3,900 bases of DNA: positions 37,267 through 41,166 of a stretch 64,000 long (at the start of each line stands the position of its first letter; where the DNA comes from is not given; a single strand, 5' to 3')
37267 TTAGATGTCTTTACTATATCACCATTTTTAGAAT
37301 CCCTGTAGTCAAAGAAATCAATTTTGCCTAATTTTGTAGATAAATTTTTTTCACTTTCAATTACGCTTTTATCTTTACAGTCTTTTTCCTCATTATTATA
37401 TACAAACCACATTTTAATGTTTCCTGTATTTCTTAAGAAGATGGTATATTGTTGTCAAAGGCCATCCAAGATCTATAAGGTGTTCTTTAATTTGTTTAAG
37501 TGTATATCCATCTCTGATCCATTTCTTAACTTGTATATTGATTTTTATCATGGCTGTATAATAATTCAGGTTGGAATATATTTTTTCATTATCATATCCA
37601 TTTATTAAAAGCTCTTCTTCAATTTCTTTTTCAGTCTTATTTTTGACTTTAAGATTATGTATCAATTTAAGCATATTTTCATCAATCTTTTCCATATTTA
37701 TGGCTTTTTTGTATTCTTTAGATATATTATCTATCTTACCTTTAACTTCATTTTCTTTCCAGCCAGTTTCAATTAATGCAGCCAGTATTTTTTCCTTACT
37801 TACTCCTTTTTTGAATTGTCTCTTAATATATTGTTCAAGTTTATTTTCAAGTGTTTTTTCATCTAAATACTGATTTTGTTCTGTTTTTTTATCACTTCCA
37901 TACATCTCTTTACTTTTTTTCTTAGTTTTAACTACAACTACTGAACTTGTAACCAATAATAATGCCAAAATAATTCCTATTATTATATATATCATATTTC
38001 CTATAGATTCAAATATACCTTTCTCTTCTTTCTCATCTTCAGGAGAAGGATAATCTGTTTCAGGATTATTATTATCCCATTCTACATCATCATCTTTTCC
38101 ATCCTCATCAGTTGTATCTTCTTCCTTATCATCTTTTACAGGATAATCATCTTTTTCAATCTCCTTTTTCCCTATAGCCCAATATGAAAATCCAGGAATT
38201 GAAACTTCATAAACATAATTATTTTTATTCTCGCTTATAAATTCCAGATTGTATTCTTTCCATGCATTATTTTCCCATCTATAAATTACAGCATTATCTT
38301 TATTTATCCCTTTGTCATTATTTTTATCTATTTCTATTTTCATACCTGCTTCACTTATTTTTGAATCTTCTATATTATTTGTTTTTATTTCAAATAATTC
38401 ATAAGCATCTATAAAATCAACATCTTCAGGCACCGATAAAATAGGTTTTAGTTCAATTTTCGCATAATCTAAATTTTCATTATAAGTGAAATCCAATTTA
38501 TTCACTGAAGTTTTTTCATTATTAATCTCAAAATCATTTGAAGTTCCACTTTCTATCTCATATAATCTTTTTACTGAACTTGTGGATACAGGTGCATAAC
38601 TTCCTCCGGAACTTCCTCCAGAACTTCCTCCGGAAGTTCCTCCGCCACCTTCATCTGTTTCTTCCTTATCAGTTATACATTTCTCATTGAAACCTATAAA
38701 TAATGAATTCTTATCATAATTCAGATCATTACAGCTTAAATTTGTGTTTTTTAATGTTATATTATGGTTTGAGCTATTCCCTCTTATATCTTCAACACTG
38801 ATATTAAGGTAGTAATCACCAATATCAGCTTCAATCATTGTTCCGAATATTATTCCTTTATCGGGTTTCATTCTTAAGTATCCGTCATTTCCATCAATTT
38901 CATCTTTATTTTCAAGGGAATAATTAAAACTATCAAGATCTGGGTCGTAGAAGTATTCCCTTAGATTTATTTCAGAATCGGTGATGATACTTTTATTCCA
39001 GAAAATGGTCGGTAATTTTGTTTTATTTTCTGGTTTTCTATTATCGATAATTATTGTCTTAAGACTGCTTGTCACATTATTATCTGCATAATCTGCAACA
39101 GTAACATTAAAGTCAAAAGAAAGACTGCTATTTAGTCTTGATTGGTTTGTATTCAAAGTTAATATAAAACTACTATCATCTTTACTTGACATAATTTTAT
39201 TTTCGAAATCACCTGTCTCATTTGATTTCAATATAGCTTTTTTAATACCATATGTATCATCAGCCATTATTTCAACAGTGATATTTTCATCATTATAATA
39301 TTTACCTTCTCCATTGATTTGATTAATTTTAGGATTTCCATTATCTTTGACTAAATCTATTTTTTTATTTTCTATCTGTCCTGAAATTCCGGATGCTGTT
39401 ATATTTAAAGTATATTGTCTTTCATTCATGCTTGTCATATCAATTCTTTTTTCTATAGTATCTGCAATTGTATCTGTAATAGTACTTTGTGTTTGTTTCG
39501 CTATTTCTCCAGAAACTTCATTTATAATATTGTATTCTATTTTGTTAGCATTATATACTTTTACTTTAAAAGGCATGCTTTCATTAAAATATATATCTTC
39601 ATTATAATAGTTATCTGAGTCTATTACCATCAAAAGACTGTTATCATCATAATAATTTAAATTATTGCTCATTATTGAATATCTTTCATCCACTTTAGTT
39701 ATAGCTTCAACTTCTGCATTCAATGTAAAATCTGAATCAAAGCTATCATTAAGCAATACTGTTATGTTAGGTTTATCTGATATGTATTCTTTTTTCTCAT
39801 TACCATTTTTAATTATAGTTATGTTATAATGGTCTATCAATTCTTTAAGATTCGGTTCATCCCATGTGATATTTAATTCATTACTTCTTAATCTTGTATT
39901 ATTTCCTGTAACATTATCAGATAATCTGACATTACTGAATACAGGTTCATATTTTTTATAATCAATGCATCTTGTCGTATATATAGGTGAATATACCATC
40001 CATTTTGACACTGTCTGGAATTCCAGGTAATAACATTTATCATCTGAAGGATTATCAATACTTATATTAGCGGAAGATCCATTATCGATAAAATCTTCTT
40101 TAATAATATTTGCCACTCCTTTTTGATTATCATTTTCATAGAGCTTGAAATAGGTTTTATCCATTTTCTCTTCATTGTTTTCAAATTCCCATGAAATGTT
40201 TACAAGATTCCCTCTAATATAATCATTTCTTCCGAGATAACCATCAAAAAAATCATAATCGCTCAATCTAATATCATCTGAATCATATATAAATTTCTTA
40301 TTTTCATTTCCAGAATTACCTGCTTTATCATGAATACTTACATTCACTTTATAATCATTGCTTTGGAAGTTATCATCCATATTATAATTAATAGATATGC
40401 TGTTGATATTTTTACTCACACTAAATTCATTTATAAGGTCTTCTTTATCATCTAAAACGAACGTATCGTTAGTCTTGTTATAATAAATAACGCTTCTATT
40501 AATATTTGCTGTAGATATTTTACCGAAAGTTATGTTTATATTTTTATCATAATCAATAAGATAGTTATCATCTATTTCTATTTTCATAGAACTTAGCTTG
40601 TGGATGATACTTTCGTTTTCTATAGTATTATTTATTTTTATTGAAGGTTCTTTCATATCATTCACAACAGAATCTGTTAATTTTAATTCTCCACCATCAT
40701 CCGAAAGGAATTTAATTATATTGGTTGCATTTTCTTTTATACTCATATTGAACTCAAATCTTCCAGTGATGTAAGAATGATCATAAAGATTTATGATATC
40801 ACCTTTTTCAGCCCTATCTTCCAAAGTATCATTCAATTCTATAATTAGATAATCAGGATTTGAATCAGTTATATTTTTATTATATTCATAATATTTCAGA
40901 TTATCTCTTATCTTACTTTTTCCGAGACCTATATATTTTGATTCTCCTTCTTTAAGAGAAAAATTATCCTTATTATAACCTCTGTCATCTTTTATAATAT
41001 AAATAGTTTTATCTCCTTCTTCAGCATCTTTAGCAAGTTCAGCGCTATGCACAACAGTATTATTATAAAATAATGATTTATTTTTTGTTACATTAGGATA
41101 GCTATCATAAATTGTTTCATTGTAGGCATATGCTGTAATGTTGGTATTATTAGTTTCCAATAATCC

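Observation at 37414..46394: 2897-aa surface protein translationally coupled to an AbrB/SpoVT-like gene and to trmI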

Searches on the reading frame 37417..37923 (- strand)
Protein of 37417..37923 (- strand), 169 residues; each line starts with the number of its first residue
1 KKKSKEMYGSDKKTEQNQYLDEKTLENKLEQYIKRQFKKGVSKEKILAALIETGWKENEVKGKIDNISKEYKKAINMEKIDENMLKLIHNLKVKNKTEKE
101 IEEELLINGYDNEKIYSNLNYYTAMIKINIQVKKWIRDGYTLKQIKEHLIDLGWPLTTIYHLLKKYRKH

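Call 34: search_protein_families(library=ncbifam, proteins=[window:37417-37923:-], max_evalue=10)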
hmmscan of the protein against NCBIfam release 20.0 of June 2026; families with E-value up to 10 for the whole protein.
seq(169 aa): 2 families
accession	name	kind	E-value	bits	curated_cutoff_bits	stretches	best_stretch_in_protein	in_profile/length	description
NF033881.1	aureocin_A53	equivalog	0.15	11.7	27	1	131-148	25-42/48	aureocin A53 family class IId bacteriocin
NF033919.1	PA2779_fam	subfamily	0.19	11.9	40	1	25-76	32-83/123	PA2779 family protein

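Call 35: search_protein_families(library=pfam, proteins=[window:37417-37923:-], max_evalue=10)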
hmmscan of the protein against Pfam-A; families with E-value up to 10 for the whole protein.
seq(169 aa): 7 families
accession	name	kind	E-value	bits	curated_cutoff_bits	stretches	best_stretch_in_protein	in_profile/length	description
PF04361.18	DUF494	-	0.014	15.7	22.6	1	97-128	20-51/153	Protein of unknown function (DUF494)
PF17273.7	DUF5338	-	0.044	14.4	25.9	1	130-151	30-51/69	Family of unknown function (DUF5338)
PF21982.2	RecX_HTH1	-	0.048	14.1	26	1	91-113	9-31/40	RecX, first three-helix domain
PF01969.22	Ni_insertion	-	0.056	13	22.1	1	38-95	6-61/375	Nickel insertion protein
PF05752.16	Calici_MSP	-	0.07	13.5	25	1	57-111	14-68/165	Calicivirus minor structural protein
PF05184.20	SapB_1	-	0.37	11.3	25.2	1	90-105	16-30/38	Saposin-like type B, region 1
PF22970.2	DUF7028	-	2.4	8.7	27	1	136-155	28-47/83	Domain of unknown function (DUF7028)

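Call 79: predict_structure(alignment_id=A4)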
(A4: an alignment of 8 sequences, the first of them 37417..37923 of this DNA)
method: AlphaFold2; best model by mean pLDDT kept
length: 169 residues; sequences in the alignment: 8
mean_pLDDT: 79.2   pTM: 0.56
mean pLDDT of the five models: 79.2, 77.2, 77.1, 76.9, 75.3
residues with pLDDT >= 90: 65; 70-90: 71; 50-70: 12; < 50: 21
segments of 3 or more residues with pLDDT < 50: 1-21
pLDDT, mean of each block of 10 residues (from residue 1): 38 34 64 76 81 83 78 76 92 93 92 89 92 94 94 87 81
secondary structure, 60 per line:
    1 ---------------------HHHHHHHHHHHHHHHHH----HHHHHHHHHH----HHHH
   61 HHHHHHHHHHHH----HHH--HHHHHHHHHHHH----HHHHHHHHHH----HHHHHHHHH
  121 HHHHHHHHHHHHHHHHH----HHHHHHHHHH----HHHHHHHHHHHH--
elements in order: H22-38 H43-52 H57-72 H82-93 H98-107 H112-137 H142-151 H156-167
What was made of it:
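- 37417..37923 (-): Cytoplasmic tail of 169 aa with three ~30-aa helical repeats (Y-I-x3-L-x-K-G-x-S/T-x3-I-x3-L-x3-G-W). The AF2 model has pLDDT 79 and eight helices (call 79).
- There is a long structured cytoplasmic tail (call 79).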

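Call 83: fold_search(model_id=the predicted structure, library=pdb)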
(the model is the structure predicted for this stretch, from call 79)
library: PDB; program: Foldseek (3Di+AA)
matches with E <= 10: 74; with E <= 0.001: 0
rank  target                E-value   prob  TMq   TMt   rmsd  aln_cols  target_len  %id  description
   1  5cwb                  6.5e-02  0.33  0.17  0.15  15.9       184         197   15  Crystal structure of de novo designed helical repeat protein DHR4 (released 2015-12-16)
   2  7mwr_B                4.2e-01  0.15  0.18  0.12  17.9       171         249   16  Structure of De Novo designed beta sheet heterodimer LHD101A53/B4 (released 2022-01-19)
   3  8cwy_A                1.0e+00  0.11  0.18  0.08  17.4       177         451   14  Accurate computational design of genetically encoded 3D protein crystals (released 2023-11-01)
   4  7udk_A                1.5e+00  0.12  0.20  0.20  13.8       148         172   16  Crystal structure of designed helical repeat protein RPB_LRP2_R4 bound to LRPx4 peptide (released 2023-03-22)
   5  8jnt                  1.8e+00  0.82  0.25  0.49   3.1        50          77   24  RxLR effector RxLR19 from Phytophthora capsici (released 2024-06-12)
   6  9mr4_i                2.8e+00  0.30  0.21  0.33  12.4        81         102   15  NAC: Ribosome nascent chain complex(Oxa1L) (released 2025-08-20)
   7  7rs8_A                3.5e+00  0.15  0.20  0.16  11.4        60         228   22  Crystal Structure of the ER-alpha Ligand-binding Domain (L372S, L536S) in complex with DMERI-16 (released 2021-09-22)
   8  9zn0_A                3.5e+00  0.12  0.26  0.34  17.7       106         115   10  Crystal structure of the Commd10 S50E HN domain mutant in domain swapped conformation (released 2026-01-21)
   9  9zn0_D                3.9e+00  0.13  0.29  0.39  17.5       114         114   11  Crystal structure of the Commd10 S50E HN domain mutant in domain swapped conformation (released 2026-01-21)
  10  7rs1_C                4.4e+00  0.13  0.21  0.16  11.3        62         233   21  Crystal Structure of the ER-alpha Ligand-binding Domain (L372S, L536S) in complex with DMERI-21 (released 2021-09-08)
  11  7kbs_A                4.7e+00  0.12  0.21  0.15  11.5        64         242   20  Estrogen Receptor Alpha Ligand Binding Domain in Complex with Raloxifene (released 2020-11-18)
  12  7r81_O2               4.7e+00  0.09  0.20  0.22  10.7       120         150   19  Structure of the translating Neurospora crassa ribosome arrested by cycloheximide (released 2021-12-01)
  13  7cbc_A                4.7e+00  0.09  0.30  0.17  18.1       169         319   14  Crystal structure of a de novo designed switch protein caging a hemagglutinin binder (released 2020-12-23)
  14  7oya_i1               4.9e+00  0.16  0.20  0.32  12.3        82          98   16  Cryo-EM structure of the 1 hpf zebrafish embryo 80S ribosome (released 2022-07-13)
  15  7rs2_A                4.9e+00  0.12  0.21  0.15  11.2        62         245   21  Crystal Structure of the ER-alpha Ligand-binding Domain (L372S, L536S) in complex with DMERI-23 (released 2021-09-08)
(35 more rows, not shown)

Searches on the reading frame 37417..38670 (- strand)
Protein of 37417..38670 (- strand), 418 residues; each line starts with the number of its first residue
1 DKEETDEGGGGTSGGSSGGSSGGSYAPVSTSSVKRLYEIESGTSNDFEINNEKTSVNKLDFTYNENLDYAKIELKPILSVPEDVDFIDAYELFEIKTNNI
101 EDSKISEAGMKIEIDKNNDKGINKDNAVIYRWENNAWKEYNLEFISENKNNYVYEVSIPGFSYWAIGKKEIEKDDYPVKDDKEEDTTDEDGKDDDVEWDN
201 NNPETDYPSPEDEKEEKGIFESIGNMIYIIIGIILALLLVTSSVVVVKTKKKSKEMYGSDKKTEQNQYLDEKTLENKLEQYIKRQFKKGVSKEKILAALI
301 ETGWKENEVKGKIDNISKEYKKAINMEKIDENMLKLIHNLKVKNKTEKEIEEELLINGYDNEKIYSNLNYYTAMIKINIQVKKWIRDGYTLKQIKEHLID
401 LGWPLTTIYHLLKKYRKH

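Call 63: find_homologous_proteins(query=window:37417-38670:-, max_evalue=0.001)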
Query window:37417-38670:-: 8000 candidates shared short words with the query, none scored E <= 0.001.

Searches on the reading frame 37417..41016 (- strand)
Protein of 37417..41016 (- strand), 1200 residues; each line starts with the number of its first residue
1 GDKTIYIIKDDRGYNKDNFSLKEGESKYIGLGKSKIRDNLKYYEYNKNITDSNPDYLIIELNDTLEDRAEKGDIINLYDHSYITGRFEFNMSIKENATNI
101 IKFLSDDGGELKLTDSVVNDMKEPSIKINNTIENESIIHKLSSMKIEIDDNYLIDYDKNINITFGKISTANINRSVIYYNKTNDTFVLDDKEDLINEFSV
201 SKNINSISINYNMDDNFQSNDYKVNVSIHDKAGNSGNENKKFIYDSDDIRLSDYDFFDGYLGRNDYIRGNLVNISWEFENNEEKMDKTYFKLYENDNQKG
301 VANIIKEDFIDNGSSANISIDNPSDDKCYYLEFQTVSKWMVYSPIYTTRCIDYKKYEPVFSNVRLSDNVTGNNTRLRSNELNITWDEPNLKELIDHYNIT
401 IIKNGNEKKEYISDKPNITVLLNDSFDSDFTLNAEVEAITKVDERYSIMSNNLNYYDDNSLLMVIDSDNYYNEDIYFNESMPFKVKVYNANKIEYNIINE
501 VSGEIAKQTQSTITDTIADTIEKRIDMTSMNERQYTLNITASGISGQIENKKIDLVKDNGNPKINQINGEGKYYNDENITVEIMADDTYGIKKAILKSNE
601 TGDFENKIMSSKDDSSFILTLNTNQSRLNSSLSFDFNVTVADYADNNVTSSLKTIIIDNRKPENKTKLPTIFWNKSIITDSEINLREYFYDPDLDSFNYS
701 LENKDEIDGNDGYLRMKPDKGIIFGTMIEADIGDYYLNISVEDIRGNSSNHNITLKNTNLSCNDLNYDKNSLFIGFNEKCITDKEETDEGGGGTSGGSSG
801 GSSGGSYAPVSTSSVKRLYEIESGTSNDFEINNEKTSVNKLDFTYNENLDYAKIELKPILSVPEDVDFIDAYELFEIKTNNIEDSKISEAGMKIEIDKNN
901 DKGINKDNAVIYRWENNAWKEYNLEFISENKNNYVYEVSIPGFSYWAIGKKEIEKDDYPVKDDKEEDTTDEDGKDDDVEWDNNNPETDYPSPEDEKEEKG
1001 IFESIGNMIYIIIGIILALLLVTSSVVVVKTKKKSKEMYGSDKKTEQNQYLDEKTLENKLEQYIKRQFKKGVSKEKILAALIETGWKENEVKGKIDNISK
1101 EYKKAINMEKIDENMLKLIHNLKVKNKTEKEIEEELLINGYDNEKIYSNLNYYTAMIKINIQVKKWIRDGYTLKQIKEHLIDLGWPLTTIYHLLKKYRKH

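Call 46: search_protein_representatives(protein=window:37417-41016:-)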
Query: 1200 residues. Proteins with E-value up to 0.001 (for the whole library): 891; up to 1e-10: 101; up to 1e-30: 7. The best 150 are listed.
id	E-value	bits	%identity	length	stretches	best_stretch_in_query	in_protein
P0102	1.2e-111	390.9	29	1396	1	25-1198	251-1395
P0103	1.2e-109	384.3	32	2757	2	453-1198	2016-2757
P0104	4.7e-96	339.3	30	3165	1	14-1199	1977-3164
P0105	8.4e-95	335.1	31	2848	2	781-1198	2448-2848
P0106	2.0e-91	323.9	31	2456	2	450-1198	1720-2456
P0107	8.1e-53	196.1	29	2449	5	985-1199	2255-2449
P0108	4.8e-32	127.3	30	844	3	524-804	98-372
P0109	8.7e-21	90.0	28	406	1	760-1098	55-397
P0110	1.3e-18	82.8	34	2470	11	708-773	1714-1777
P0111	1.6e-17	79.1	25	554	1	734-1097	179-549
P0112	5.2e-17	77.5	25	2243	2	475-1196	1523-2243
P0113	7.4e-17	77.0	30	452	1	785-1022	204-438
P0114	9.0e-17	76.7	28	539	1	760-1020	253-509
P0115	1.0e-16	76.5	29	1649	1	799-1091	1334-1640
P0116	1.5e-16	76.0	33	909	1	781-1100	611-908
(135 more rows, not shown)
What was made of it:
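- The anchor cassette is shared by about 900 protein clusters (call 46).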

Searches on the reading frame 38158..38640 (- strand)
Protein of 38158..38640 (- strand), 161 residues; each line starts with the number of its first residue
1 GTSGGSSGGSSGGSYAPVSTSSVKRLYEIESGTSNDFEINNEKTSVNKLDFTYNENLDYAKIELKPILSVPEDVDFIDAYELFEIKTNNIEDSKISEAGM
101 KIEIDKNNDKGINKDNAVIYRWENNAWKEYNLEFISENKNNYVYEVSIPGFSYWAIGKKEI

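Call 34: search_protein_families(library=ncbifam, proteins=[window:38158-38640:-], max_evalue=10)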
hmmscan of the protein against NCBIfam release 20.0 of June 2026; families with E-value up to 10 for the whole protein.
seq(161 aa): 1 family
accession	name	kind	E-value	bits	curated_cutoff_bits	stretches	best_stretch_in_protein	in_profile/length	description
TIGR04213.1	PGF_pre_PGF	domain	4.3e-12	46.3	28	1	28-156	15-151/153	PGF-pre-PGF domain-containing protein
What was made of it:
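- Checked: PGF-pre-PGF (TIGR04213) is confirmed on the isolated segment (E = 4.3e-12, 46.3 bits, cut-off 28; call 34).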

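Call 35: search_protein_families(library=pfam, proteins=[window:38158-38640:-], max_evalue=10)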
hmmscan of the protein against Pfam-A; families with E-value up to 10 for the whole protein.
seq(161 aa): 0 families
